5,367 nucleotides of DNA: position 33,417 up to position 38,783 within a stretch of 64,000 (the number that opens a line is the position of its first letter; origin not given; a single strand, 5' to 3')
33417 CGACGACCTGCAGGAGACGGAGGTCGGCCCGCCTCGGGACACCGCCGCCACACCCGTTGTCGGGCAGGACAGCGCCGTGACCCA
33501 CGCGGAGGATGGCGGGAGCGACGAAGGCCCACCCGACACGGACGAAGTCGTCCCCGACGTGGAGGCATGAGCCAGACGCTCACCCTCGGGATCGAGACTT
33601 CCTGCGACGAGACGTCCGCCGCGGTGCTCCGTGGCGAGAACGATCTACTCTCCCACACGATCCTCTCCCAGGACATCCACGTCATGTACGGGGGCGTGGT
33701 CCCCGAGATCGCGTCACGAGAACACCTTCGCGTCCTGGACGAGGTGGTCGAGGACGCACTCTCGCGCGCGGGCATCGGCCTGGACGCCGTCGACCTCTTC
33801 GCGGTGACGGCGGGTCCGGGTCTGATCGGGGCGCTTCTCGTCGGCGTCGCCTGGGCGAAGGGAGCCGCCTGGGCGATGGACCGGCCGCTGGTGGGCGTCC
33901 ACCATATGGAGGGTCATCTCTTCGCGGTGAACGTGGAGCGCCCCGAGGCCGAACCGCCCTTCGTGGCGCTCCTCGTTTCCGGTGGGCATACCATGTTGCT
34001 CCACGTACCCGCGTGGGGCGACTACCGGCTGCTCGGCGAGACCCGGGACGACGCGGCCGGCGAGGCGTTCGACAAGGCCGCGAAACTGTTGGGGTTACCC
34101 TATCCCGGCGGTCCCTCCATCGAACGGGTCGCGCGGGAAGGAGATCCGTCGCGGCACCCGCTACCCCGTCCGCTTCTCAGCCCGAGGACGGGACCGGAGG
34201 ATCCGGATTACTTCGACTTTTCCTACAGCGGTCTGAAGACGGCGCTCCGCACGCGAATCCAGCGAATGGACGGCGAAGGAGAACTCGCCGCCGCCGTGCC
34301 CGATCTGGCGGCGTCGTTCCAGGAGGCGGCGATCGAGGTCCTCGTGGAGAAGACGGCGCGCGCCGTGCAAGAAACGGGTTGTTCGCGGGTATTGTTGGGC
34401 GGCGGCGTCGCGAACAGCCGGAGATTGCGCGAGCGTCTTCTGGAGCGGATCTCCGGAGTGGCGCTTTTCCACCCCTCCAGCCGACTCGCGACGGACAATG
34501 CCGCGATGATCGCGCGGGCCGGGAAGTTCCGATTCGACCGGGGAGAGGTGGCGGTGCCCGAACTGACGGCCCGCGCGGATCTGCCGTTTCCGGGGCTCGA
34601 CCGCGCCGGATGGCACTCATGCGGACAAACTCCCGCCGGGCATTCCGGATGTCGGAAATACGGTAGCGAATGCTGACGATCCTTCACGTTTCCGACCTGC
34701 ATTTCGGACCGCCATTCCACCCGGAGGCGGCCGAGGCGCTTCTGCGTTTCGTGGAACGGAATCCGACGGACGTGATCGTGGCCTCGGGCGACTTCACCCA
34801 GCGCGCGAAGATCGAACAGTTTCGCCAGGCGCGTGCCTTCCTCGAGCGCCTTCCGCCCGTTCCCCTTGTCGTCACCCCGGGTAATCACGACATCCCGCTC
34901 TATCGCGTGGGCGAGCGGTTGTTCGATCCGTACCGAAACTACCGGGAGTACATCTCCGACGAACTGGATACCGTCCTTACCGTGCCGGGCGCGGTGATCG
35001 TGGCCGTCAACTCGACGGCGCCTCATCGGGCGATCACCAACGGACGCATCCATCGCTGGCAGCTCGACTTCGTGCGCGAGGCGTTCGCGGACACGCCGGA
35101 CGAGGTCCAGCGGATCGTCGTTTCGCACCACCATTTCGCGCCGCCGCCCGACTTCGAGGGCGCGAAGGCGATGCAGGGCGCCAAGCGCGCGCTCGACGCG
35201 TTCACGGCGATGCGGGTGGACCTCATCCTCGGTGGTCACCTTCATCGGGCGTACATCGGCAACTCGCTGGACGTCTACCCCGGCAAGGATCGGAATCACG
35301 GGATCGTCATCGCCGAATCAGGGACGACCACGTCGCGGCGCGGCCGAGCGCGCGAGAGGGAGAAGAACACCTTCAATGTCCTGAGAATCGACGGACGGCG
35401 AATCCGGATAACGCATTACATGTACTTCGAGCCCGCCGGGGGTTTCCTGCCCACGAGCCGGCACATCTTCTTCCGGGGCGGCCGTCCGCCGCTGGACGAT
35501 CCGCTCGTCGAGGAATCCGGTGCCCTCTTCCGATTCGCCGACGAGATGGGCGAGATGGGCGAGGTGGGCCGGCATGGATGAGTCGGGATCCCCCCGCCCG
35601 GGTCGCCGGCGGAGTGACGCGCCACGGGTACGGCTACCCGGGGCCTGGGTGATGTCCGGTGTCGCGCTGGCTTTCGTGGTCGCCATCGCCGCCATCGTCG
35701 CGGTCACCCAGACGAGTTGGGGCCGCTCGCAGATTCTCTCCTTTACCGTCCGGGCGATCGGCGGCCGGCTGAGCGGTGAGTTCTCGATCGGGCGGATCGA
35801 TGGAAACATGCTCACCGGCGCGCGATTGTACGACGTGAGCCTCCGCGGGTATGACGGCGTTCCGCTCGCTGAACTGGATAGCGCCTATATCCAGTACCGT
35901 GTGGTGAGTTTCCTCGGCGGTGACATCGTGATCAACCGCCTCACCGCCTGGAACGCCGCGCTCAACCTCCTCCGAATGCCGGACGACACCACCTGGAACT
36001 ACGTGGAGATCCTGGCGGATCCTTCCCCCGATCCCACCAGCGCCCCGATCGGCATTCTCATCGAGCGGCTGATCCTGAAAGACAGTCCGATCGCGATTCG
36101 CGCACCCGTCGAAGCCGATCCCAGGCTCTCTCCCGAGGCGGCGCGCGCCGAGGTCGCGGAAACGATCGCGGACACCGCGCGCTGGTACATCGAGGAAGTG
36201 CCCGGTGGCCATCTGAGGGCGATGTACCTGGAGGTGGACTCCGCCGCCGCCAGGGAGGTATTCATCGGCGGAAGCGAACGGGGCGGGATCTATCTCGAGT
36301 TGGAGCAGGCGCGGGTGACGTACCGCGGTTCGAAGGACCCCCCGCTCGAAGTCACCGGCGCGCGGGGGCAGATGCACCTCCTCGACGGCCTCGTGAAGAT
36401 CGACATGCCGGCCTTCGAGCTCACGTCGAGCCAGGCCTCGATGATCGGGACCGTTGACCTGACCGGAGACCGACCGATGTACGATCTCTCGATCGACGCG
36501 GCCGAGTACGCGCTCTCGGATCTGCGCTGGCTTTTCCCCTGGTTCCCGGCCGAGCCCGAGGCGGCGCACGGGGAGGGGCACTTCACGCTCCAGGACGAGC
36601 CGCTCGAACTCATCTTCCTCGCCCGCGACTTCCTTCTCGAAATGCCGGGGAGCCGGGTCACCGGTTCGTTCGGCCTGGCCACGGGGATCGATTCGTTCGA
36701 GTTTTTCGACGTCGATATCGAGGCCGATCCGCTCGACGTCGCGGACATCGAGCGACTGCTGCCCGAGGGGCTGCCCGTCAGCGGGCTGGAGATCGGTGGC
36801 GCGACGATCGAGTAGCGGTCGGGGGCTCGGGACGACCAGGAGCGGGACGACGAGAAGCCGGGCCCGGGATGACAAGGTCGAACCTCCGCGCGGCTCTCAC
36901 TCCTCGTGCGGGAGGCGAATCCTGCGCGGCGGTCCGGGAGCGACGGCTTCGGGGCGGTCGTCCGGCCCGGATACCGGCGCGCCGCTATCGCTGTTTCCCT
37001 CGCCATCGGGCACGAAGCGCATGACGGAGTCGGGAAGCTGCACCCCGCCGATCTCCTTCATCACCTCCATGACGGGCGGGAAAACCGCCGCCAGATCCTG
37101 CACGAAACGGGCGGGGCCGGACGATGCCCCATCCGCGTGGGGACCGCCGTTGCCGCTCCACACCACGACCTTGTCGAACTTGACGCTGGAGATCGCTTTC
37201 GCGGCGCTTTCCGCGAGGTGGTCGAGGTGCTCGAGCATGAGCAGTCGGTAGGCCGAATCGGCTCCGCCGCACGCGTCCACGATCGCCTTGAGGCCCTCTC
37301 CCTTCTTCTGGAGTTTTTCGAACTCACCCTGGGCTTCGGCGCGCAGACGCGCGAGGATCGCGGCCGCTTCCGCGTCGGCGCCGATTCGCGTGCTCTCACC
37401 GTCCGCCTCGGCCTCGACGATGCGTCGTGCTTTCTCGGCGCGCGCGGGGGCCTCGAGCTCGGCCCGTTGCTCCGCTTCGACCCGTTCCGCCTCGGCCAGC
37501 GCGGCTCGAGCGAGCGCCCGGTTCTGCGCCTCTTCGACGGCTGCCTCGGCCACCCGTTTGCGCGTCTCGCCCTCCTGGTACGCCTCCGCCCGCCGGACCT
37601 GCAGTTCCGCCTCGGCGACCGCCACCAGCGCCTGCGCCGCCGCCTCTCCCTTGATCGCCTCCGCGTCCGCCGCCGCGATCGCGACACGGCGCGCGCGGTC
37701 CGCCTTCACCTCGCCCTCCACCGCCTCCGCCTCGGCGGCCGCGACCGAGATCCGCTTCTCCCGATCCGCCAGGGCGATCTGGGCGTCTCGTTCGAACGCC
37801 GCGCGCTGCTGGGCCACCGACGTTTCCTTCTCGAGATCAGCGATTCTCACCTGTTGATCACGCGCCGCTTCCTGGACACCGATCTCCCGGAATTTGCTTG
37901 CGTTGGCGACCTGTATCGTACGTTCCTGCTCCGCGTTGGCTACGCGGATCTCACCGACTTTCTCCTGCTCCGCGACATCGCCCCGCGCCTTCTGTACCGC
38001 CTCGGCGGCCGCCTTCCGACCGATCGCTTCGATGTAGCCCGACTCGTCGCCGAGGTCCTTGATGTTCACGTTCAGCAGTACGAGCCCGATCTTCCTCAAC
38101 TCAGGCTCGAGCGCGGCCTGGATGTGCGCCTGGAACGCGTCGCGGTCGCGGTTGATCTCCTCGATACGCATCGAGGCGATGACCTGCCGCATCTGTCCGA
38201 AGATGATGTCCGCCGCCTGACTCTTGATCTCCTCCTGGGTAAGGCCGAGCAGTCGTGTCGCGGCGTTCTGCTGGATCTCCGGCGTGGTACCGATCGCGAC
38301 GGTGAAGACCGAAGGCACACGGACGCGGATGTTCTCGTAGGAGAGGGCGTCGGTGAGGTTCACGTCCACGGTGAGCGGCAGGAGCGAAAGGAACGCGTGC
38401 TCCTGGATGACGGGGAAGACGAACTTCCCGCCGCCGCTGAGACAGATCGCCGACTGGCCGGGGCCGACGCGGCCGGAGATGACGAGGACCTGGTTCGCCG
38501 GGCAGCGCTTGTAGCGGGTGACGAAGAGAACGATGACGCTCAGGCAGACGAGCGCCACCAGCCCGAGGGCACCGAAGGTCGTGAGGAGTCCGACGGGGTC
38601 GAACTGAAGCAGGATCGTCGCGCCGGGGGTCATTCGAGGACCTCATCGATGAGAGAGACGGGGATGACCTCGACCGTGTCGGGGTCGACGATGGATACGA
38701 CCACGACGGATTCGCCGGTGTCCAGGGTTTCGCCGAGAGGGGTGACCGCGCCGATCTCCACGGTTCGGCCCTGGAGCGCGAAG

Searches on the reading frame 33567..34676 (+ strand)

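Call 22: search_protein_families(library=pfam, proteins=[window:33567-34676:+], max_evalue=0.0001)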
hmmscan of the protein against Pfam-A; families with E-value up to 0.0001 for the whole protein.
window:33567-34676:+ (369 aa): 2 families
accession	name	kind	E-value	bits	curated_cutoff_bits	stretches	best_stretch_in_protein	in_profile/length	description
PF00814.31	TsaD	-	1.9e-87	293.8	24.8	1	27-316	2-263/264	tRNA N6-adenosine threonylcarbamoyltransferase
PF22521.2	HypF_C_2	-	1.9e-05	25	27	1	239-296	161-218/241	Carbamoyltransferase, Kae1-like Domain, second subdomain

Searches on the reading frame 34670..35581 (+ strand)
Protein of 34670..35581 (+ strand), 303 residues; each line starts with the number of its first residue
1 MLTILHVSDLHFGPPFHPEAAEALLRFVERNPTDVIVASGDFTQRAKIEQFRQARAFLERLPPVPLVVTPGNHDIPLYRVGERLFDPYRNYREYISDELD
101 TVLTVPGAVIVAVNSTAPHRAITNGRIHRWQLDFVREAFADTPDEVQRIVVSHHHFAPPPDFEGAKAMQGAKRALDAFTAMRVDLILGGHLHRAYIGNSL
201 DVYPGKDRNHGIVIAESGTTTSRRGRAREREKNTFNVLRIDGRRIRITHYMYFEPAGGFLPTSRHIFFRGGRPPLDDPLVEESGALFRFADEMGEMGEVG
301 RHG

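Call 22: search_protein_families(library=pfam, proteins=[window:34670-35581:+], max_evalue=0.0001)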
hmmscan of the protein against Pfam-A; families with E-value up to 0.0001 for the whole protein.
window:34670-35581:+ (303 aa): 2 families
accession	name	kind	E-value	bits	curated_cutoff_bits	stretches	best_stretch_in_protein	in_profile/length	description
PF00149.33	Metallophos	-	5.2e-19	69.9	21.5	1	3-193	2-190/191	Calcineurin-like phosphoesterase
PF12850.12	Metallophos_2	-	1e-09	39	27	1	3-205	2-133/154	Calcineurin-like phosphoesterase superfamily domain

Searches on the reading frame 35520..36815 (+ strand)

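Call 22: search_protein_families(library=pfam, proteins=[window:35520-36815:+], max_evalue=0.0001)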
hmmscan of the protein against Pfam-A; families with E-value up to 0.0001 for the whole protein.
window:35520-36815:+ (431 aa): 1 family
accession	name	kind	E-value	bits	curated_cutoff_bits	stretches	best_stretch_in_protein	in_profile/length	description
PF05359.17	DUF748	-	8.1e-05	21.3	50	0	52-194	20-167/1037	Domain of Unknown Function (DUF748)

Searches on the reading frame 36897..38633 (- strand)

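Call 22: search_protein_families(library=pfam, proteins=[window:36897-38633:-], max_evalue=0.0001)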
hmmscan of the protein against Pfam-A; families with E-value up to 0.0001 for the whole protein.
window:36897-38633:- (578 aa): 1 family
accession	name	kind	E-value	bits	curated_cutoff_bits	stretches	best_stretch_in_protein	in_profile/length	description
PF01145.31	Band_7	-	4.8e-24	85.8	23.6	1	45-225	4-176/176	SPFH domain / Band 7 family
